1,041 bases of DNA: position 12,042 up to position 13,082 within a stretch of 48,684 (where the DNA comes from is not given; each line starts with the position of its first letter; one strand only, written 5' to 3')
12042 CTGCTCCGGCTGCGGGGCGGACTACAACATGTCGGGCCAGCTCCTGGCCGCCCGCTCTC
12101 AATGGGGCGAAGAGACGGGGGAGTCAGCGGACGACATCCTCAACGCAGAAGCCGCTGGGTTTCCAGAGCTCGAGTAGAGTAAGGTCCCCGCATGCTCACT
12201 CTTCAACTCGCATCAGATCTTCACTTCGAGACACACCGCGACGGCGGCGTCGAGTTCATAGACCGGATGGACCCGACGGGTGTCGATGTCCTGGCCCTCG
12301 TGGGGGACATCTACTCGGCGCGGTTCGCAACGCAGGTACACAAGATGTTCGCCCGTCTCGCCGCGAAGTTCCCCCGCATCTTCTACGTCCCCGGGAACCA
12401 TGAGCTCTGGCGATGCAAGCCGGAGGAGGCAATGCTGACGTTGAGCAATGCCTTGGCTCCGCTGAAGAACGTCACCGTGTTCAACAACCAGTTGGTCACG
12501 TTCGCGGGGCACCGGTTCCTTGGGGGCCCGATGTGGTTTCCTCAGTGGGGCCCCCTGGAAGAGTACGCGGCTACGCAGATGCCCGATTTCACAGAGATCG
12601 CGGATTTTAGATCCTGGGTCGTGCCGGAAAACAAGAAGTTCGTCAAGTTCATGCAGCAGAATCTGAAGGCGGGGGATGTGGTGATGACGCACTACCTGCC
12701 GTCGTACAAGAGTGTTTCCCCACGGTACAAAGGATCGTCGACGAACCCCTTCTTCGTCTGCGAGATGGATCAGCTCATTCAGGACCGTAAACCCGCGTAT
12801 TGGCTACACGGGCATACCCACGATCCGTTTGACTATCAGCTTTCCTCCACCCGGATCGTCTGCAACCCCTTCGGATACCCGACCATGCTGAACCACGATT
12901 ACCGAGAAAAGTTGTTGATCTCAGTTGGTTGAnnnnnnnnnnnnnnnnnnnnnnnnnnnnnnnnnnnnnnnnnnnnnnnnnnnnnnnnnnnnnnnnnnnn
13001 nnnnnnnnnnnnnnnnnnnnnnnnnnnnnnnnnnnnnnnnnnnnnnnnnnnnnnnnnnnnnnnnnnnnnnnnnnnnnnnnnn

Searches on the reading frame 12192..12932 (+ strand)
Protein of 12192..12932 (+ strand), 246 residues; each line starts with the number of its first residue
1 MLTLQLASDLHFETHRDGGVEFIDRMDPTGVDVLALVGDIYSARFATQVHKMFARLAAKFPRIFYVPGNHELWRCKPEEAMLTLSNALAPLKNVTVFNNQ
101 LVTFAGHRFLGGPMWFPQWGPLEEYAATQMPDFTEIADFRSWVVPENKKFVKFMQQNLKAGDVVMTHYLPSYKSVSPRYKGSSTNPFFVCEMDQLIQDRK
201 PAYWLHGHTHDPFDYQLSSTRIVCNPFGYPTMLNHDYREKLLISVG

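Call 16: search_protein_families(library=pfam, proteins=[window:12192-12932:+], max_evalue=0.01)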
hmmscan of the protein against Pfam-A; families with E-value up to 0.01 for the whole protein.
window:12192-12932:+ (246 aa): 2 families
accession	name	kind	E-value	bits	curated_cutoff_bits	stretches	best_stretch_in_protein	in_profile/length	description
PF00149.33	Metallophos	-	1.1e-10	42.7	21.5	1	8-212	7-191/191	Calcineurin-like phosphoesterase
PF12850.12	Metallophos_2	-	5.5e-06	26.9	27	1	5-226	4-132/154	Calcineurin-like phosphoesterase superfamily domain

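Call 36: search_dna_similar(query=window:12192-12932:+, collection=phages, mode=protein, max_rows=12, max_evalue=0.001)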
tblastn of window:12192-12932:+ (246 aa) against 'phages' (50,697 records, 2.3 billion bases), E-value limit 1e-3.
Records with a match: 196; places in all: 196; records where one place covers at least 80% of the query: 188.
Best place of each record, by identity: <60% 196.
By first word of the organism name: Vibrio 54; Escherichia 33; Rhizobium 19; Synechococcus 14; Salmonella 9; Brevundimonas 7; Acinetobacter 7; Erwinia 7; Caulobacter 6; Xanthomonas 6; and 16 more.
By host as written in the record: - 41; Escherichia coli 10; Synechococcus sp. MW02 8; Brevundimonas pondensis LVF1 6; Rhizobium leguminosarum 4; Salmonella enterica subsp. enterica serovar Typhimurium 4; Vibrio sp. 4; Vibrio parahaemolyticus 4; and 80 more.
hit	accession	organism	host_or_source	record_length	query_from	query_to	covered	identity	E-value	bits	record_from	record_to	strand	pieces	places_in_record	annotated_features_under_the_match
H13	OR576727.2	Myxococcus phage Mx1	Myxococcus sp.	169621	1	229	93%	37.6%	1e-43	162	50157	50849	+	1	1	calcineurin-like phosphoesterase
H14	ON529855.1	Brevundimonas phage vB_BpoS-Domovoi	Brevundimonas pondensis EIF1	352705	6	245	98%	32.6%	9e-27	114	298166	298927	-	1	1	metallo-dependent phosphatase-like protein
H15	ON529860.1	Brevundimonas phage vB_BpoS-Papperlapapp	Brevundimonas pondensis LVF1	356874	6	245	98%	32.6%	2e-26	113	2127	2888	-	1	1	metallo-dependent phosphatase-like protein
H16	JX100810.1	Caulobacter phage CcrColossus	Caulobacter crescentus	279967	2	245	99%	31.7%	2e-27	115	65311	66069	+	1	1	putative protein metallo-phosphoesterase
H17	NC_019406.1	Caulobacter phage CcrColossus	Caulobacter crescentus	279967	2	245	99%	31.7%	2e-27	115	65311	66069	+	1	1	metallo-phosphoesterase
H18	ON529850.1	Brevundimonas phage vB_BpoS-Gurke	Brevundimonas pondensis LVF1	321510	2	246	100%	31.4%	7e-24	105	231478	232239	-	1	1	metallo-dependent phosphatase-like protein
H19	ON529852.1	Brevundimonas phage vB_BpoS-Kabachok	Brevundimonas pondensis LVF1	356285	6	245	98%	31.8%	4e-26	112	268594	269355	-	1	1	metallo-dependent phosphatase-like protein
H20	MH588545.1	Caulobacter phage CcrPW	Caulobacter vibrioides CB15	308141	2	245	99%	31.2%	1e-24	107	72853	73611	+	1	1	Ser/Thr protein phosphatase family protein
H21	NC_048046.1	Caulobacter phage CcrPW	Caulobacter vibrioides CB15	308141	2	245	99%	31.2%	1e-24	107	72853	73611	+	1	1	metallo-phosphoesterase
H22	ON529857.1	Brevundimonas phage vB_BpoS-Kikimora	Brevundimonas pondensis LVF1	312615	2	246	100%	31.1%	9e-24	105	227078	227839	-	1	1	metallo-dependent phosphatase-like protein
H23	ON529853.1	Brevundimonas phage vB_BpoS-Bambus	Brevundimonas pondensis LVF1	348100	6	245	98%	31.4%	6e-26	111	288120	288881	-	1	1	metallo-dependent phosphatase-like protein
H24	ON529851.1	Brevundimonas phage vB_BpoS-Marchewka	Brevundimonas pondensis LVF1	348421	6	245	98%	31.4%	6e-26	111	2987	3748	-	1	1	metallo-dependent phosphatase-like protein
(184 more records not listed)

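Call 37: get_annotated_region(hit=H13, flank=20000)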
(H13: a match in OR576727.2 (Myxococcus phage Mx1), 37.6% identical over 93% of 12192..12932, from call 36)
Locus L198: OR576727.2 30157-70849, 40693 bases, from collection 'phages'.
description: Myxococcus phage Mx1, complete genome.
organism: Myxococcus phage Mx1 (NCBI taxid 2994995)
taxonomy: Viruses; Duplodnaviria; Heunggongvirae; Uroviricota; Caudoviricetes
host: Myxococcus sp.; source: cow dung; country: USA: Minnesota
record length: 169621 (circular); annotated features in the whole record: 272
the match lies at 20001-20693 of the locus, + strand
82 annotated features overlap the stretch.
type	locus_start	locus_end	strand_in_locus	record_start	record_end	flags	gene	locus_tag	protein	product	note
CDS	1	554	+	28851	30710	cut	-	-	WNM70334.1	kinase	-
CDS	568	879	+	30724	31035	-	-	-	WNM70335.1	hypothetical protein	-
CDS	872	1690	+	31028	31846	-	-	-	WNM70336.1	hypothetical protein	-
CDS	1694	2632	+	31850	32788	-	-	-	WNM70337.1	hypothetical protein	-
CDS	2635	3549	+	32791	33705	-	-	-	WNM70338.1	hypothetical protein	-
CDS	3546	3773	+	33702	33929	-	-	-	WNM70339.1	hypothetical protein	-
CDS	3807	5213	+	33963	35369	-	-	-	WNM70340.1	hypothetical protein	-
CDS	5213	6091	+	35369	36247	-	-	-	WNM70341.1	hypothetical protein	-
CDS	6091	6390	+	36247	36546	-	-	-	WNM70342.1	hypothetical protein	-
CDS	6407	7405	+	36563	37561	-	-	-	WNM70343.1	hypothetical protein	-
CDS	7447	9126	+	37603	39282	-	-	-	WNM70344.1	hypothetical protein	-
CDS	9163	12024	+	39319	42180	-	-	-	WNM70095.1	tail sheath protein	-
CDS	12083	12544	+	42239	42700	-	-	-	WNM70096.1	hypothetical protein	-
CDS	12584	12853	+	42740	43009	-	-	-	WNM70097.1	RNA ligase A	-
CDS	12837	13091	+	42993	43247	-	-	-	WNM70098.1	hypothetical protein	-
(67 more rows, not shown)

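Call 62: find_related_loci(query=L198:26759-28408:+, collection=viral_contigs, flank=1500)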
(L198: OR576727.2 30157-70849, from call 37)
Query L198:26759-28408:+ (549 aa) in viral_contigs; peptide patterns used: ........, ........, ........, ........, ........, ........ (x = any residue, [..] = any of these).
9 stretches matched a pattern; 3 encode a relative of the query (tblastn E <= 1e-3); 3 distinct loci.
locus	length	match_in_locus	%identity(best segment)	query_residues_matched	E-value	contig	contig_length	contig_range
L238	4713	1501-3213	41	1-549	5e-140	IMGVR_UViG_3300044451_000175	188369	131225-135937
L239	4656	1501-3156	39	3-549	9e-128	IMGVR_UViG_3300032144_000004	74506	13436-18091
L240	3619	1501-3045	51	3-549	2e-179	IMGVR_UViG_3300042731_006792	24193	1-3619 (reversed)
